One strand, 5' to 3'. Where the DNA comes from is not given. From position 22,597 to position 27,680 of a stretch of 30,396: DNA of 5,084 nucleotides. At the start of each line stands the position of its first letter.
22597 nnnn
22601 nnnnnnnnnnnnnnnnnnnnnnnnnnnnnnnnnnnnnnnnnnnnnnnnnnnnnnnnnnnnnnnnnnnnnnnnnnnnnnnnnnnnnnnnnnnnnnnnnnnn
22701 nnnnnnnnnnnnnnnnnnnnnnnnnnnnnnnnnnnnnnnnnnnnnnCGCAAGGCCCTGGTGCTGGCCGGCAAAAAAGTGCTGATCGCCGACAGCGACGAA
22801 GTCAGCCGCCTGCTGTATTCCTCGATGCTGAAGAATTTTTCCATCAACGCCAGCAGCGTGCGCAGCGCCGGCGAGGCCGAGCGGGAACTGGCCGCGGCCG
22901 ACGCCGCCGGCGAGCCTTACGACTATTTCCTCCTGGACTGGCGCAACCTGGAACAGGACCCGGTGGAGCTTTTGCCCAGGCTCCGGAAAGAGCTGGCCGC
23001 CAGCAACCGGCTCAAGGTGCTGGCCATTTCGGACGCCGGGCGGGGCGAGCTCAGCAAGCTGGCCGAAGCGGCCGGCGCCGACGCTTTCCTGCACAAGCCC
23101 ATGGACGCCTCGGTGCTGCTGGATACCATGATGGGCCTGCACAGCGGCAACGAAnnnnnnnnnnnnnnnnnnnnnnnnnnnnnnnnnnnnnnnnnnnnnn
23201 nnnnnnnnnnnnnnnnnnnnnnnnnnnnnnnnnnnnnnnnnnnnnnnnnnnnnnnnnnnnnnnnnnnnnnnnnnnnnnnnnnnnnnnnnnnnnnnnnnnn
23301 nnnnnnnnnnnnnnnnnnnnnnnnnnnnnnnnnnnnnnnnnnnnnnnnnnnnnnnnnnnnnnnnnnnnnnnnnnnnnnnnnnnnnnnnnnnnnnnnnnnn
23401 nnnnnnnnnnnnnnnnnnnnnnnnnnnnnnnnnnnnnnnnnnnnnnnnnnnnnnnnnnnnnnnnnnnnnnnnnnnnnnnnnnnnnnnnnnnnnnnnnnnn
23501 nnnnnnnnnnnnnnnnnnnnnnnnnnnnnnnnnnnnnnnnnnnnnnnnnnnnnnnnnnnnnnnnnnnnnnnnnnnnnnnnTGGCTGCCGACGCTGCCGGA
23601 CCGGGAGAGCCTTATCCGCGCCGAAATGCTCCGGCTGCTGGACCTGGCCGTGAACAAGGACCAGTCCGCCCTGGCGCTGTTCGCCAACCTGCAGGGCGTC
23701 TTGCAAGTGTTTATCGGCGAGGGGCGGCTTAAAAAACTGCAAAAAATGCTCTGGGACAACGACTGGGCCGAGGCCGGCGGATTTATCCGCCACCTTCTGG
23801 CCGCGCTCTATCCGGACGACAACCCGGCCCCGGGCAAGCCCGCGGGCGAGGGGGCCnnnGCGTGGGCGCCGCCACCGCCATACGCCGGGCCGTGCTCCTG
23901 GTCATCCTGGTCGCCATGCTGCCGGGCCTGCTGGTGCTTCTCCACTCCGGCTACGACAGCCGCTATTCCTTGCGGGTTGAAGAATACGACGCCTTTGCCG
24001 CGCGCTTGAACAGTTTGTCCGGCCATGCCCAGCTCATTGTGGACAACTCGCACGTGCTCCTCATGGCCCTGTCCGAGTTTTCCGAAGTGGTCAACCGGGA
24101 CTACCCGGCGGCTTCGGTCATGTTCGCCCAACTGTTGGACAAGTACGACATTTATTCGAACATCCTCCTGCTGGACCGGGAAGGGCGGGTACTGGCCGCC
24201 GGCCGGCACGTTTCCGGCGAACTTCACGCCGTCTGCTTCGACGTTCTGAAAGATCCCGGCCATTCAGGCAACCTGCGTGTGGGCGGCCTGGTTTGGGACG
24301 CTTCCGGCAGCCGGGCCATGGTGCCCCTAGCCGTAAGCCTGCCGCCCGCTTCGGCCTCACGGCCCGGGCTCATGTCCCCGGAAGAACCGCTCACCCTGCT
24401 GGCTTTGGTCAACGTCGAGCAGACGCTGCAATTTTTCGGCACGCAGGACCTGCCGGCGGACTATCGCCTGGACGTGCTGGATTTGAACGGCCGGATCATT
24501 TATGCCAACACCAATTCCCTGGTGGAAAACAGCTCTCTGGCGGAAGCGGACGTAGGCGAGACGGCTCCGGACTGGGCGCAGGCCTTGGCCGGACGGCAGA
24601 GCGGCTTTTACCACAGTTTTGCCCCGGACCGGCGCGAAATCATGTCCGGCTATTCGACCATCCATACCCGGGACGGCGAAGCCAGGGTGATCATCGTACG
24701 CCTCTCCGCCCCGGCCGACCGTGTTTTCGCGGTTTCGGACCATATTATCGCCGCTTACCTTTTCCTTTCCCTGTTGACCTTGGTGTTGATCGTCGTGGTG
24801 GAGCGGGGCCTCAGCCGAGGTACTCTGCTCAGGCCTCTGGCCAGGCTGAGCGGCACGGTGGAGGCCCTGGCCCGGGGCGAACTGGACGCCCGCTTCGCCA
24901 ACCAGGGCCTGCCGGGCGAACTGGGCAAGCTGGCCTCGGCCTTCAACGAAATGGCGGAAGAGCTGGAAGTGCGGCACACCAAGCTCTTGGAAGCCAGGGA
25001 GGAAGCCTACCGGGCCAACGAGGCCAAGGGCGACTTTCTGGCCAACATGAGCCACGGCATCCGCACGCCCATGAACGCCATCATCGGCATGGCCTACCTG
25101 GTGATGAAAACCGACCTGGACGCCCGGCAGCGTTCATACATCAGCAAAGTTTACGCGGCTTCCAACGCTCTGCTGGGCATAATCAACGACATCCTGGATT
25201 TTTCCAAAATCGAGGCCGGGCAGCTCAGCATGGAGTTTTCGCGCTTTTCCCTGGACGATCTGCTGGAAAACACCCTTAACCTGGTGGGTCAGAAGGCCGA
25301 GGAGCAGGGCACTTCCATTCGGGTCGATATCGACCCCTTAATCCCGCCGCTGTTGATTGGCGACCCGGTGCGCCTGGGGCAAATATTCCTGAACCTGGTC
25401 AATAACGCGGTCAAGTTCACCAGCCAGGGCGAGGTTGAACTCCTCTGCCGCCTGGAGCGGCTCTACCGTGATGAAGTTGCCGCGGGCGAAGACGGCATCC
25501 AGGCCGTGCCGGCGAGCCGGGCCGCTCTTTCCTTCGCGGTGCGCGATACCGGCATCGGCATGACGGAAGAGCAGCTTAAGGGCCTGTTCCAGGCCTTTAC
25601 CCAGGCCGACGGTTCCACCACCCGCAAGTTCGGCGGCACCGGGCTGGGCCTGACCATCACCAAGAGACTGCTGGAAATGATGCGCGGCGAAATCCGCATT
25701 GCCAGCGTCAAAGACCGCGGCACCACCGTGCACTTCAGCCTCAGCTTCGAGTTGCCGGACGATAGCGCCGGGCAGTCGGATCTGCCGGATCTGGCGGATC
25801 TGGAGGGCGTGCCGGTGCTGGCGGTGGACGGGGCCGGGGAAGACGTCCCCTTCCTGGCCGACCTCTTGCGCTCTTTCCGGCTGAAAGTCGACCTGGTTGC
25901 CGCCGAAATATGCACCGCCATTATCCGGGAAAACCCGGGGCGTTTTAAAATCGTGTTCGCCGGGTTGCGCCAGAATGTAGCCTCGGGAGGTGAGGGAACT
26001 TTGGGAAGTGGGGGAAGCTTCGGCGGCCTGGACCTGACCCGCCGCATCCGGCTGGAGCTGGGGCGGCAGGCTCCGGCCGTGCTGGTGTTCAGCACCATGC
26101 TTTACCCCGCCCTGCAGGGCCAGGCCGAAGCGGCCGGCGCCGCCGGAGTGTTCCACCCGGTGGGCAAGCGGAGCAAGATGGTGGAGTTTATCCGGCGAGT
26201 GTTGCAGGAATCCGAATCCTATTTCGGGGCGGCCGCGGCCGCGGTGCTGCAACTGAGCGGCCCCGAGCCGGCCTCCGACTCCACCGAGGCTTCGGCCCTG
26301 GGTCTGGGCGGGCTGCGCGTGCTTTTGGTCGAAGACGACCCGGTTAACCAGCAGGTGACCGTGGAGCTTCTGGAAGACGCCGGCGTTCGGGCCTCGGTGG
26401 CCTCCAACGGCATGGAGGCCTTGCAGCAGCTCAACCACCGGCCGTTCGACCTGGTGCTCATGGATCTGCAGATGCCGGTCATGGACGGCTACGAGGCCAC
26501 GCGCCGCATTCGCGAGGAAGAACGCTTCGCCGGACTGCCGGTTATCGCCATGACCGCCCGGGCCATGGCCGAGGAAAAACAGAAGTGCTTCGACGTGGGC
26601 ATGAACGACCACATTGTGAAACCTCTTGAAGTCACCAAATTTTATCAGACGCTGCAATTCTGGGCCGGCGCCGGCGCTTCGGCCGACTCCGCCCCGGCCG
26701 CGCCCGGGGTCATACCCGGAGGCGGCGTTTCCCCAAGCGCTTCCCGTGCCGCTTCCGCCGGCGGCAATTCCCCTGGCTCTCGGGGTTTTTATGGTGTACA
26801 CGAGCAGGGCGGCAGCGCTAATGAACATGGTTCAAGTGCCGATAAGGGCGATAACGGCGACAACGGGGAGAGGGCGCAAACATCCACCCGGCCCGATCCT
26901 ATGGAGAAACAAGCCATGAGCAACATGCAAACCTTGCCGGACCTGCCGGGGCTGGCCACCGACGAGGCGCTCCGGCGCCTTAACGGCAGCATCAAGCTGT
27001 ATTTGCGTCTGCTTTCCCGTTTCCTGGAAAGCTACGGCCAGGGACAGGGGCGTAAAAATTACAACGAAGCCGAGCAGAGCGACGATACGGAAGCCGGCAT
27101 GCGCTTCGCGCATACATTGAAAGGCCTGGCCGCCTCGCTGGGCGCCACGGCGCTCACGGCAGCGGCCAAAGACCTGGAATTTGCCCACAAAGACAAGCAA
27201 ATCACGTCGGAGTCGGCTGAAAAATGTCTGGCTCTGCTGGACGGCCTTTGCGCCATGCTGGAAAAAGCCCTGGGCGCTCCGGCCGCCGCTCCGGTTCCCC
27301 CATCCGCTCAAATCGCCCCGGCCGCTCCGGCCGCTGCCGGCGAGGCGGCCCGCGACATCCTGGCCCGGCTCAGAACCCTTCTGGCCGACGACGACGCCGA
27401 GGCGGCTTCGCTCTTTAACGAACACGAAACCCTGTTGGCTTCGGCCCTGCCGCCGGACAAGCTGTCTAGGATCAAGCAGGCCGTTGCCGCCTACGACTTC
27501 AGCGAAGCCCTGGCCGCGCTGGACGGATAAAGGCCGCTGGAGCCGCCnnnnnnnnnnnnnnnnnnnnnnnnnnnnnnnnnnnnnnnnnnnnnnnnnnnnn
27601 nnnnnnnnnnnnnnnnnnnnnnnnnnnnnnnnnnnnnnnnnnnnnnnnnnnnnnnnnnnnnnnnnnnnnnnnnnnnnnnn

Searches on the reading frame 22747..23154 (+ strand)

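Call 30: search_protein_families(library=pfam, proteins=[window:22747-23154:+], max_evalue=10)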
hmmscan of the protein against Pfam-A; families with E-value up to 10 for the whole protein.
seq(136 aa): 2 families
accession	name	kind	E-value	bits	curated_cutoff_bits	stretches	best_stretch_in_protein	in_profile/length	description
PF00072.30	Response_reg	-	3.2e-08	34.2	30.2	1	11-126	1-108/111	Response regulator receiver domain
PF07338.18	YdgH_BhsA-like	-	0.65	10.5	27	1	101-114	22-35/55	YdgH/BhsA/McbA-like domain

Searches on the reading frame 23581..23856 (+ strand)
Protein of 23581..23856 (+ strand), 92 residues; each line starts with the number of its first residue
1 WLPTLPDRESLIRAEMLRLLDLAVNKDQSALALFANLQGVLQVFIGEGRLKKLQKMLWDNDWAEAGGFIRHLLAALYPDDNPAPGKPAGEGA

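Call 30: search_protein_families(library=pfam, proteins=[window:23584-23856:+], max_evalue=10)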
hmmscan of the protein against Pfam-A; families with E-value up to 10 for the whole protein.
seq(91 aa): 0 families

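Call 31: find_homologous_proteins(query=window:23581-23856:+, max_evalue=10)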
Query seq(92 aa): no candidate shares three 5-residue words with the query. No homologue found.

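Call 49: predict_structure(alignment_id=A4)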
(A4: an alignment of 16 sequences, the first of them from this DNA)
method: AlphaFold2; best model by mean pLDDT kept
length: 92 residues; sequences in the alignment: 16
mean_pLDDT: 88.8   pTM: 0.76
mean pLDDT of the five models: 88.8, 84.8, 82.7, 82.6, 79.5
residues with pLDDT >= 90: 67; 70-90: 12; 50-70: 12; < 50: 1
segments of 3 or more residues with pLDDT < 50: none
pLDDT, mean of each block of 10 residues (from residue 1): 83 95 97 96 95 97 97 90 53 57
secondary structure, 60 per line:
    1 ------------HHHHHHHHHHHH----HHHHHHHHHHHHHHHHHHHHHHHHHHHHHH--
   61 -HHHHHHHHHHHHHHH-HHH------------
elements in order: H13-24 H29-58 H62-76

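Call 54: search_protein_representatives(alignment_id=A4)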
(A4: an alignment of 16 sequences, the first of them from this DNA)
Query: 16 sequences, 81 profile positions. Proteins with E-value up to 0.001 (for the whole library): 237; up to 1e-10: 8; up to 1e-30: 0. The best 150 are listed.
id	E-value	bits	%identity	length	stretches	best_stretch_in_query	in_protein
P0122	1.5e-22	96.2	-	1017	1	1-80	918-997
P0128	2.9e-22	95.3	-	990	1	1-79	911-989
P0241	1.5e-20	89.8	-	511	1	1-80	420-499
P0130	7.4e-17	77.9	-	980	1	1-80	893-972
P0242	2.6e-15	73.0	-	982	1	1-80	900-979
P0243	6.1e-13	65.4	-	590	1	1-80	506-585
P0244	1.2e-11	61.2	-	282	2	12-73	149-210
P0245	7.5e-11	58.7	-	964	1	1-73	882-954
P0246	4.5e-10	56.2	-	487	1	1-77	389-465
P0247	2.0e-09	54.2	-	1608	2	3-78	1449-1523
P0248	2.4e-09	53.9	-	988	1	1-77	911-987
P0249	2.6e-09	53.8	-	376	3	10-66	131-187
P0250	5.3e-09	52.8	-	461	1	7-70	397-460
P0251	5.8e-09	52.7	-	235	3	22-77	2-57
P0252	7.4e-09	52.3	-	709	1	1-75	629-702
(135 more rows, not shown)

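Call 58: search_protein_families(library=pfam, alignment_id=A6, max_evalue=0.001)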
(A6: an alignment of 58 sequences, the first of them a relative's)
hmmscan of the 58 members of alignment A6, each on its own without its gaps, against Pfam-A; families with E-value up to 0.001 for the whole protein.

A. member 1, P0241 (511 aa): 2 families
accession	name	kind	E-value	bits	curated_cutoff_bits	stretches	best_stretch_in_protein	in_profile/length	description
PF00072.30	Response_reg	-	3.2e-33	114.6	30.2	2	303-416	2-109/111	Response regulator receiver domain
PF02518.31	HATPase_c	-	6.6e-16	59.2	26.4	1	5-131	1-107/111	Histidine kinase-, DNA gyrase B-, and HSP90-like ATPase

B. families by the number of members that match (of 58 scanned): 23 families
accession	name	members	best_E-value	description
PF00072.30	Response_reg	50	3.4e-53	Response regulator receiver domain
PF01627.28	Hpt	37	2.3e-13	Hpt domain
PF02518.31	HATPase_c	36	5.6e-32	Histidine kinase-, DNA gyrase B-, and HSP90-like ATPase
PF00512.31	HisKA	32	1.2e-24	His Kinase A (phospho-acceptor) domain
PF00672.30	HAMP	11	7.7e-11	HAMP domain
PF02743.24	dCache_1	10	2.8e-17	Cache domain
PF08448.16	PAS_4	8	5.5e-30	PAS fold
PF08447.18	PAS_3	8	5.7e-21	PAS fold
PF13426.13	PAS_9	7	3.8e-26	PAS domain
PF13188.13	PAS_8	6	2.8e-14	PAS domain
PF00989.32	PAS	5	8.6e-21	PAS fold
PF23198.2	PDE8A_N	4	0.00013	PDE8A-like, N-terminal domain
PF00497.25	SBP_bac_3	2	2.9e-41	Bacterial extracellular solute-binding proteins, family 3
PF12860.13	PAS_7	2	3.4e-10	PAS fold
PF24896.1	Receiver_CRE1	2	6.3e-06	AHK4/CRE1/WOL first receiver domain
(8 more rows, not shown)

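Call 88: fold_search(model_id=the predicted structure, library=pdb)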
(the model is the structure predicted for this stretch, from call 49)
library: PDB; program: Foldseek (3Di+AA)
matches with E <= 10: 32; with E <= 0.001: 0
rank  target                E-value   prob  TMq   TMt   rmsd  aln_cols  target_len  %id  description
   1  1fpo_C                1.2e+00  0.14  0.28  0.18  11.8        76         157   21  HSC20 (HSCB), A J-TYPE CO-CHAPERONE FROM E. COLI (released 2000-12-08)
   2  4ado_A                1.8e+00  0.28  0.44  0.24   4.3        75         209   17  Fusidic acid resistance protein FusB (released 2012-03-07)
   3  9ghe_V                2.2e+00  0.25  0.44  0.25   4.2        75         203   17  Staphylococcus aureus FusB bound to the small subunit of the Escherichia coli 70S ribosome (FusB-70S:SSU) (released 2025-03-26)
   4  1fpo_A                2.8e+00  0.09  0.28  0.17  12.2        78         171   20  HSC20 (HSCB), A J-TYPE CO-CHAPERONE FROM E. COLI (released 2000-12-08)
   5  4it5_B                2.8e+00  0.08  0.27  0.16  12.7        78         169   23  Chaperone HscB from Vibrio cholerae (released 2013-01-30)
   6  9dm3_MODEL_1_A        2.9e+00  0.28  0.45  0.32   8.2        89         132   15  De novo design of proteins that bind naphthalenediimides, powerful photooxidants with tunable photophysical pr (released 2025-03-05)
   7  6ifn_A                3.5e+00  0.18  0.43  0.08   4.2        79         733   18  Crystal structure of Type III-A CRISPR Csm complex (released 2018-12-12)
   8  9ghf_V                3.5e+00  0.16  0.44  0.25   4.2        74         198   18  Staphylococcus aureus FusB bound to the large subunit of the Escherichia coli 70S ribosome (FusB-70S:LSU) (released 2025-03-26)
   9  9ash_A                4.1e+00  0.15  0.43  0.07   4.0        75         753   24  Cryo-EM structure of the active Lactococcus lactis Csm bound to target in post-cleavage stage (released 2024-08-14)
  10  3myf_A                4.7e+00  0.09  0.37  0.31   7.3        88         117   18  The Crystal Structure of the HPT domain from the Hpt Sensor Hybrid Histidine Kinase from Shewanella to 1.80A (released 2010-05-26)
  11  4it5_A                4.7e+00  0.06  0.27  0.17  12.1        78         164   23  Chaperone HscB from Vibrio cholerae (released 2013-01-30)
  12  1sr2_MODEL_1_A        4.9e+00  0.47  0.60  0.49   2.4        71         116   18  Solution structure of the Escherichia coli YojN Histidine-Phosphotransferase (HPt) domain (released 2004-10-26)
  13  7vrb_D                5.2e+00  0.09  0.39  0.35   7.9       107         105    8  Structure of the Human BRG1/SS18 complex (released 2022-05-25)
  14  3myf_B                5.6e+00  0.14  0.43  0.37   4.1        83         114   13  The Crystal Structure of the HPT domain from the Hpt Sensor Hybrid Histidine Kinase from Shewanella to 1.80A (released 2010-05-26)
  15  8xr6_Q                5.9e+00  0.18  0.49  0.33   8.1        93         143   10  Cryo-EM structure of cryptophyte photosystem II (released 2024-06-19)
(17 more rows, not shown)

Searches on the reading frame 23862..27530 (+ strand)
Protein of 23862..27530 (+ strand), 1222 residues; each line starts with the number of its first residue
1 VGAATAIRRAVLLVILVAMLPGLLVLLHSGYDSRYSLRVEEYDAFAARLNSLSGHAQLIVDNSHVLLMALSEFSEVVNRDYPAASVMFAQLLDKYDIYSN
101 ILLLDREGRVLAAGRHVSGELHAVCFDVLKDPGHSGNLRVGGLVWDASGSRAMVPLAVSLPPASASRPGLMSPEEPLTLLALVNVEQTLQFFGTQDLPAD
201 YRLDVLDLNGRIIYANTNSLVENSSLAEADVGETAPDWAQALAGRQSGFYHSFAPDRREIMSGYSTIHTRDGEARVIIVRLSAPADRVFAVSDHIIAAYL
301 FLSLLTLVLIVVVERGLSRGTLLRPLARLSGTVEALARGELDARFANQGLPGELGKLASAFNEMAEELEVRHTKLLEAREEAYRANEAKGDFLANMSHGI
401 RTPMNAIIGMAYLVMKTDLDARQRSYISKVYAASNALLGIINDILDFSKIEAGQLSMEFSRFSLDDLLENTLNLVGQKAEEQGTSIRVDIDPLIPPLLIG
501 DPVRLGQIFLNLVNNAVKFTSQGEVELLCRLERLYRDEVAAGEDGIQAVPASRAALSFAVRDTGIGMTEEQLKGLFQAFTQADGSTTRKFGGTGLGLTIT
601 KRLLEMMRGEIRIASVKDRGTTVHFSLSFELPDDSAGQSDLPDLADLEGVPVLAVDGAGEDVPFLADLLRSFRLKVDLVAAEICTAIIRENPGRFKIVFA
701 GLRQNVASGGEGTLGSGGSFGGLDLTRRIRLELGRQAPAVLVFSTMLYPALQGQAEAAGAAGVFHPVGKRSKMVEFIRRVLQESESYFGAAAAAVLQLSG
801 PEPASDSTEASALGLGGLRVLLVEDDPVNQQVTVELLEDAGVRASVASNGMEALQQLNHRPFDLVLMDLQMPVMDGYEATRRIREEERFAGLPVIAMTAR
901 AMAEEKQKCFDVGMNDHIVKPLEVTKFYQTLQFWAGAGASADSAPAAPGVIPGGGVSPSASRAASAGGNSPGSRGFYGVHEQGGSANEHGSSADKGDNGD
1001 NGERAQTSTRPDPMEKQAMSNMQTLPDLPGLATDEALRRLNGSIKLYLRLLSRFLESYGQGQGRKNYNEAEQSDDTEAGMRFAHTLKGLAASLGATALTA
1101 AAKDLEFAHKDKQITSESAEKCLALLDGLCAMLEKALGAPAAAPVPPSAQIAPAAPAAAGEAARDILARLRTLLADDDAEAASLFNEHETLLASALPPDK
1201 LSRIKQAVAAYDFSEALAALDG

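Call 6: search_protein_families(library=pfam, proteins=[window:23862-27530:+], max_evalue=1)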
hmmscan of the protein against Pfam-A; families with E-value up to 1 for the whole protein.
window:23862-27530:+ (1222 aa): 8 families
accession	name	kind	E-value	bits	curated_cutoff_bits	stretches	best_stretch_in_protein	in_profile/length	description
PF00072.30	Response_reg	-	9.3e-30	103.5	30.2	1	820-931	1-110/111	Response regulator receiver domain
PF02518.31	HATPase_c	-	9.8e-25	87.6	26.4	1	500-629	1-109/111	Histidine kinase-, DNA gyrase B-, and HSP90-like ATPase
PF00512.31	HisKA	-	1.3e-19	70.4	26.9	1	388-453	1-66/66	His Kinase A (phospho-acceptor) domain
PF00672.30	HAMP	-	9e-13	48.8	25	1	319-369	3-52/53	HAMP domain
PF01627.28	Hpt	-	1.4e-07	32.1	24.6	1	1070-1128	20-80/84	Hpt domain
PF23198.2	PDE8A_N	-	0.012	16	29.6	1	819-931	11-128/147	PDE8A-like, N-terminal domain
PF02743.24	dCache_1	-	0.027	14.5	45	1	63-233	29-207/240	Cache domain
PF13589.12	HATPase_c_3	-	0.15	12.5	25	1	553-599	31-79/137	Histidine kinase-, DNA gyrase B-, and HSP90-like ATPase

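Call 44: search_protein_families(library=ncbifam, proteins=[window:23862-27530:+], max_evalue=0.001)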
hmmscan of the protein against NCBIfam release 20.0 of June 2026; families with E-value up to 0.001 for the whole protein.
window:23862-27530:+ (1222 aa): 155 families (the best 25 are shown)
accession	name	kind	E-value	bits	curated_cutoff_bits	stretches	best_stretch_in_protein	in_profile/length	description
NF008318.0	PRK11107.1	equivalog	9.1e-117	391.3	890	2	366-674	270-561/920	two-component sensor histidine kinase BarA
TIGR02956.1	TMAO_torS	equivalog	6.1e-104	349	676.5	2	363-655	438-707/967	TMAO reductase system sensor histidine kinase/response regulator TorS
NF011874.0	PRK15347.1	equivalog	1.6e-89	301.2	852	2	293-630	292-615/921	two component system sensor kinase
NF041947.1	LuxQ_Vibrio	equivalog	1.5e-84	284.4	1200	2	377-634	460-701/843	quorum-sensing autoinducer 2 sensor kinase/phosphatase LuxQ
NF008302.0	PRK11091.1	equivalog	2.4e-77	260.8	838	2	378-699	272-574/779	aerobic respiration two-component sensor histidine kinase ArcB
NF008099.0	PRK10841.1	equivalog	6.4e-77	259.2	920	2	375-622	456-683/949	two-component system sensor histidine kinase RcsC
NF038297.2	hybrid_HK_HrmK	equivalog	3.9e-75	253.7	725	2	368-627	214-455/607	hybrid histidine kinase/response regulator HrmK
NF045901.1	HisKinLetSLeg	equivalog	1e-74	252.1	1650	2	366-626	267-515/906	two-component system sensor histidine kinase LetS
NF008543.0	PRK11466.1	equivalog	9.6e-63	212.3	982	2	365-633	420-666/914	TMAO reductase system sensor histidine kinase/response regulator TorS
NF007420.1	PRK09959.1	equivalog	1.3e-46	158.8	1995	2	377-633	700-940/1197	acid-sensing system histidine kinase EvgS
NF046044.1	PnpS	equivalog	2e-46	158.8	400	1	383-627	164-389/390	two-component system histidine kinase PnpS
NF041832.1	near_NosP_CTERM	subfamily_domain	1e-40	140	400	2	384-680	2-282/370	NahK/ErcS family hybrid sensor histidine kinase/response regulator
NF047465.1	hybrid_HK_LvrA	exception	1.1e-39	136.1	1200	2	363-620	176-413/819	hybrid histidine kinase/response regulator LvrA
NF041210.1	his_kin_PieS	equivalog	9.4e-38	130.4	850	1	282-629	152-470/474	two component system sensor histidine kinase PieS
NF041880.1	EPS_EpsF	equivalog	3.1e-37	128.2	900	2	381-625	266-487/492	response regulator EpsF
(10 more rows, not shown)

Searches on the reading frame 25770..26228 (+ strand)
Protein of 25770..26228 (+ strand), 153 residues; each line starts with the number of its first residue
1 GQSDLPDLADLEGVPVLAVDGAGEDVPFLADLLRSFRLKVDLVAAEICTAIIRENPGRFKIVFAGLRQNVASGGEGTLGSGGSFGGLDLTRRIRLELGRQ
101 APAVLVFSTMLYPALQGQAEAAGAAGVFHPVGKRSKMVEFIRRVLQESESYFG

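Call 30: search_protein_families(library=pfam, proteins=[window:25770-26228:+], max_evalue=10)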
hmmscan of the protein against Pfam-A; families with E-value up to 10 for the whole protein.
seq(153 aa): 0 families
